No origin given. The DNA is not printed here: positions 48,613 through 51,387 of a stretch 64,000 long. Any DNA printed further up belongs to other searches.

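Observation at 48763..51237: Glycyl radical enzyme with non-canonical Cys loop (GCMRW) and Gly-radical motif (RVAGL)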

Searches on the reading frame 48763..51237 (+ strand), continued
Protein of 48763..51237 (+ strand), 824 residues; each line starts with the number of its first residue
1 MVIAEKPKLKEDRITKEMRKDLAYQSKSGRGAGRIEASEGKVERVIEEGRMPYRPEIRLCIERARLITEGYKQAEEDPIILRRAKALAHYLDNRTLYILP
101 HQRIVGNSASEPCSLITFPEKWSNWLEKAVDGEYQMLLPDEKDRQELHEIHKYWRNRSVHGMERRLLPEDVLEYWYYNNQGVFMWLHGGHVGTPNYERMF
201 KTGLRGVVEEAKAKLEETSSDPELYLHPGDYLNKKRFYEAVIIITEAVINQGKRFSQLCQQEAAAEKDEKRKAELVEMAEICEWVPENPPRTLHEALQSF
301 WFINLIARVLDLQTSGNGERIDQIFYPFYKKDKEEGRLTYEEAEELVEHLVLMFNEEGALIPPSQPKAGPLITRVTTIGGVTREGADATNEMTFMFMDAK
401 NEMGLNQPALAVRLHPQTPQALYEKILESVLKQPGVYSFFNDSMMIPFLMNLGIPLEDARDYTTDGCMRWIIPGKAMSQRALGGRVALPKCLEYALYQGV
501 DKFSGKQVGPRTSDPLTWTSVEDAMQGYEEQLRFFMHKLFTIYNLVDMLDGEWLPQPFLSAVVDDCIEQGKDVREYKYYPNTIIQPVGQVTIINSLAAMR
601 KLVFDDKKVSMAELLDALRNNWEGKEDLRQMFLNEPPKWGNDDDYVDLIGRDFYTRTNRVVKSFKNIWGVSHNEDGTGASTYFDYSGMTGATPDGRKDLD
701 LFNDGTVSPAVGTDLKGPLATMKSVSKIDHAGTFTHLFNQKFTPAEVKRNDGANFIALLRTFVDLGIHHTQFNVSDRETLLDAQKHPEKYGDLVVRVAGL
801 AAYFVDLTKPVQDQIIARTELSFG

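Call 64: predict_structure(alignment_id=A1)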
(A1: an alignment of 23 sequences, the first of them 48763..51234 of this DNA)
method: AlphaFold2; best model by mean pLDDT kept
length: 824 residues; sequences in the alignment: 23
mean_pLDDT: 81.9   pTM: 0.85
mean pLDDT of the five models: 81.9, 80.7, 78.4, 76.1, 75.1
residues with pLDDT >= 90: 325; 70-90: 350; 50-70: 94; < 50: 55
segments of 3 or more residues with pLDDT < 50: 1-10, 30-50, 366-371, 472-482
pLDDT, mean of each block of 10 residues (from residue 1): 37 79 73 38 38 77 95 93 95 95 92 87 78 83 93 85 85 85 67 81 96 93 86 94 97 97 95 96 98 97 89 71 94 94 93 80 50 75 92 94 82 93 95 85 86 81 64 43 70 93 89 95 96 92 81 84 85 64 74 91 95 91 89 88 91 90 80 68 51 72 59 78 85 69 86 91 86 85 82 70 70 70 52
secondary structure, 60 per line:
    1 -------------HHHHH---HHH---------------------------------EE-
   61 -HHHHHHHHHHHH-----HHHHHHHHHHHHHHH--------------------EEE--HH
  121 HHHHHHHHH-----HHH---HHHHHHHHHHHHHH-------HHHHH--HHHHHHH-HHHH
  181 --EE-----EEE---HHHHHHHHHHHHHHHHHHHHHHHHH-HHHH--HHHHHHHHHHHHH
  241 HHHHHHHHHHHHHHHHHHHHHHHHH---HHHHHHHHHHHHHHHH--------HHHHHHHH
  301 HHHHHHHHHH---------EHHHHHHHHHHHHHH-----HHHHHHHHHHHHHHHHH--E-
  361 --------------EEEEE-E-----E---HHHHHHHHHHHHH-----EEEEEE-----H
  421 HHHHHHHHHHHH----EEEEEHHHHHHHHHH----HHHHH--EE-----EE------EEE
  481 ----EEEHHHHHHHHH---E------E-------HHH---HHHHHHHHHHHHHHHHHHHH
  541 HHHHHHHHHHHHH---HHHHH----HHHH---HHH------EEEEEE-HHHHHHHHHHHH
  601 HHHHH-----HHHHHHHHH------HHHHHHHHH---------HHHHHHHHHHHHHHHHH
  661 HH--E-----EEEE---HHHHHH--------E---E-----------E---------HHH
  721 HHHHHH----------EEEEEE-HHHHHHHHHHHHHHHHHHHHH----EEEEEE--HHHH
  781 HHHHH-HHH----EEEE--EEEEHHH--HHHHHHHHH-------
elements in order (helices of 4 or more, strands of 3 or more residues): H14-18 H62-73 H79-93 E114-116 H119-129 H141-154 H162-166 H169-175 H177-180 E190-192 H196-220 H222-225 H228-265 H269-284 H293-310 H321-334 H340-356 E375-379 H391-403 E409-414 H420-432 E437-441 H442-451 H456-460 E478-480 E485-487 H488-496 H521-553 H557-561 H566-569 E582-587 H589-605 H611-619 H626-634 H644-662 E671-674 H678-683 H718-726 E737-742 H744-764 E769-774 H777-785 E794-797 E800-803 H809-817
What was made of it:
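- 50200..50202 (+): Arg480 (Cys+13), invariant in the family. It lies within 1-2 alignment positions of the fumarate-binding Arg (Cys+15) of X-succinate synthases. The AF2 model has low confidence in this region (residues 472-482, call 64), so equivalence is unresolved.
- On X-succinate synthases (hydroalkylases): The model has low confidence at 472-482 (call 64).
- The model is poorly defined at residues 472-482 (call 64).
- Tried and rejected: The tools do not expose coordinates, and residues 472-482 are low-confidence (call 64).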

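Call 66: fold_search(model_id=the predicted structure, library=pdb)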
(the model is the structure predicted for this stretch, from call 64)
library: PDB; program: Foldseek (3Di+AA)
matches with E <= 10: 285; with E <= 0.001: 62
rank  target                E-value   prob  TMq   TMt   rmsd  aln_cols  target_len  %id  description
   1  1r8w_A                1.7e-55  1.00  0.85  0.89   2.6       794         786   34  Native structure of the B12-independent glycerol dehydratase from clostridium butyricum (released 2004-06-01)
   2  9rcp_B                5.2e-55  1.00  0.86  0.89   2.5       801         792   34  1,2-propanediol dehydratase with 0.1 % 1,3-propanediol additive (released 2025-06-11)
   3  5i2g_B                1.9e-54  1.00  0.86  0.89   2.3       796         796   32  1,2-propanediol Dehydration in Roseburia inulinivorans; Structural Basis for Substrate and Enantiomer Selectivity (released 2016-06-01)
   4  5ymr_C                1.9e-54  1.00  0.85  0.88   2.9       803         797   32  The Crystal Structure of IseG (released 2019-03-20)
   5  6vxc_A                2.1e-54  1.00  0.87  0.90   2.5       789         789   32  Crystal structure of hydroxyproline dehydratase (HypD) from Clostridioides difficile (released 2020-04-08)
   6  9rco_A                3.4e-54  1.00  0.85  0.88   2.7       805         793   33  1,2-propanediol dehydratase with 0.1 % glycerol additive (released 2025-06-11)
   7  5i2g_A                5.0e-54  1.00  0.84  0.87   2.6       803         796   31  1,2-propanediol Dehydration in Roseburia inulinivorans; Structural Basis for Substrate and Enantiomer Selectivity (released 2016-06-01)
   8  5ymr_A                5.8e-54  1.00  0.85  0.88   2.9       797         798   33  The Crystal Structure of IseG (released 2019-03-20)
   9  8iof_A                6.1e-54  1.00  0.86  0.89   2.7       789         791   30  Crystal structure of N-methyl-Cis-4-hydroxy-D-proline dehydratase in Clostridium sp. FS41 (released 2024-03-27)
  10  9rcp_C                7.7e-54  1.00  0.86  0.89   2.5       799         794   34  1,2-propanediol dehydratase with 0.1 % 1,3-propanediol additive (released 2025-06-11)
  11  9rcq_A                1.1e-53  1.00  0.86  0.88   2.6       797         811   34  1,2-propanediol dehydratase with no ligand additives (released 2025-06-11)
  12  5i2a_B                1.7e-53  1.00  0.85  0.83   3.6       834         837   30  1,2-propanediol Dehydration in Roseburia inulinivorans; Structural Basis for Substrate and Enantiomer Selectivity (released 2016-06-01)
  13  9f3x_C                2.4e-53  1.00  0.87  0.90   2.6       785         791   32  CutC choline lyase in complex with cyclopropylcholine (released 2024-05-08)
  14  8iof_C                2.4e-53  1.00  0.86  0.89   2.8       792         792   30  Crystal structure of N-methyl-Cis-4-hydroxy-D-proline dehydratase in Clostridium sp. FS41 (released 2024-03-27)
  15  5i2a_A                3.2e-53  1.00  0.85  0.84   3.6       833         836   31  1,2-propanediol Dehydration in Roseburia inulinivorans; Structural Basis for Substrate and Enantiomer Selectivity (released 2016-06-01)
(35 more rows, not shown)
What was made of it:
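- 48763..51237 (+): Glycyl radical enzyme, 824 aa, member of the CMRW family. The AF2 model has pLDDT 81.9 and pTM 0.85, with TM-scores of 0.84-0.89 to solved GREs (calls 64, 66).
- On Glycyl radical enzyme superfamily (PFL-like branch): The AF2 model has TM-scores of 0.84-0.89 to solved GREs (calls 64, 66).
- Closest known: B12-independent glycerol dehydratase. Same: Same fold, with TM-scores of 0.84-0.89 (call 66).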

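Call 71: search_solved_structures(query=L003:9101-9892:+, max_evalue=1e-20, show_alignments=2)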
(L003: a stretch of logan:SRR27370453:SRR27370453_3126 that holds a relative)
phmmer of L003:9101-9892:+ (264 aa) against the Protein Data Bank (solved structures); distinct sequences matched with E-value up to 1e-20: 103 (the best 60 are shown).
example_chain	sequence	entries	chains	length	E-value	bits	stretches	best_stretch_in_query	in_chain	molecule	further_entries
5zai_A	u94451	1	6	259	2.1e-50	175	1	1-264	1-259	3-hydroxypropionyl-coenzyme A dehydratase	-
6sl9_AAA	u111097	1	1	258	6.8e-50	173.3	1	7-264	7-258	Enoyl-CoA hydratase/carnithine racemase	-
6slb_AAA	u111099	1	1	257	7e-50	173.3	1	7-264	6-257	Enoyl-CoA hydratase/carnithine racemase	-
3hrx_A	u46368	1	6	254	9.3e-50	172.9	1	7-264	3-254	Probable enoyl-CoA hydratase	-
6sla_AAA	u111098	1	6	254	4.3e-49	170.7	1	7-264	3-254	Enoyl-CoA hydratase/carnithine racemase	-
2ej5_A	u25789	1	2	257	3.7e-48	167.6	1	11-263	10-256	Enoyl-CoA hydratase subunit II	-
3g64_A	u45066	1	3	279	1.3e-47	165.9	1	6-264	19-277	Putative enoyl-CoA hydratase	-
4fzw_C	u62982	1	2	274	3.8e-47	164.3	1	7-264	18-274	1,2-epoxyphenylacetyl-CoA isomerase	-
6ijk_A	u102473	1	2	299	2.3e-46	161.7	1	3-261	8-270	Enoyl-CoA hydratase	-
5z7r_A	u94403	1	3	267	9e-46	159.8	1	1-262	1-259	Short-chain-enoyl-CoA hydratase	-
3qre_A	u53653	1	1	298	3.4e-44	154.6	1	12-262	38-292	Enoyl-CoA hydratase, EchA12_1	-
5e0n_X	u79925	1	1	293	1.3e-43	152.8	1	7-261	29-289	Enoyl-CoA hydratase/isomerase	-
9qwv_A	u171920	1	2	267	3.5e-41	144.8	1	12-263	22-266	Enoyl-CoA hydratase, mitochondrial, putative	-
5xzd_A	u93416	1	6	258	1.1e-40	143.2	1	1-263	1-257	Enoyl-CoA hydratase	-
3sll_A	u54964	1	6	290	1.7e-40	142.5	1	12-263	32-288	Probable enoyl-CoA hydratase/isomerase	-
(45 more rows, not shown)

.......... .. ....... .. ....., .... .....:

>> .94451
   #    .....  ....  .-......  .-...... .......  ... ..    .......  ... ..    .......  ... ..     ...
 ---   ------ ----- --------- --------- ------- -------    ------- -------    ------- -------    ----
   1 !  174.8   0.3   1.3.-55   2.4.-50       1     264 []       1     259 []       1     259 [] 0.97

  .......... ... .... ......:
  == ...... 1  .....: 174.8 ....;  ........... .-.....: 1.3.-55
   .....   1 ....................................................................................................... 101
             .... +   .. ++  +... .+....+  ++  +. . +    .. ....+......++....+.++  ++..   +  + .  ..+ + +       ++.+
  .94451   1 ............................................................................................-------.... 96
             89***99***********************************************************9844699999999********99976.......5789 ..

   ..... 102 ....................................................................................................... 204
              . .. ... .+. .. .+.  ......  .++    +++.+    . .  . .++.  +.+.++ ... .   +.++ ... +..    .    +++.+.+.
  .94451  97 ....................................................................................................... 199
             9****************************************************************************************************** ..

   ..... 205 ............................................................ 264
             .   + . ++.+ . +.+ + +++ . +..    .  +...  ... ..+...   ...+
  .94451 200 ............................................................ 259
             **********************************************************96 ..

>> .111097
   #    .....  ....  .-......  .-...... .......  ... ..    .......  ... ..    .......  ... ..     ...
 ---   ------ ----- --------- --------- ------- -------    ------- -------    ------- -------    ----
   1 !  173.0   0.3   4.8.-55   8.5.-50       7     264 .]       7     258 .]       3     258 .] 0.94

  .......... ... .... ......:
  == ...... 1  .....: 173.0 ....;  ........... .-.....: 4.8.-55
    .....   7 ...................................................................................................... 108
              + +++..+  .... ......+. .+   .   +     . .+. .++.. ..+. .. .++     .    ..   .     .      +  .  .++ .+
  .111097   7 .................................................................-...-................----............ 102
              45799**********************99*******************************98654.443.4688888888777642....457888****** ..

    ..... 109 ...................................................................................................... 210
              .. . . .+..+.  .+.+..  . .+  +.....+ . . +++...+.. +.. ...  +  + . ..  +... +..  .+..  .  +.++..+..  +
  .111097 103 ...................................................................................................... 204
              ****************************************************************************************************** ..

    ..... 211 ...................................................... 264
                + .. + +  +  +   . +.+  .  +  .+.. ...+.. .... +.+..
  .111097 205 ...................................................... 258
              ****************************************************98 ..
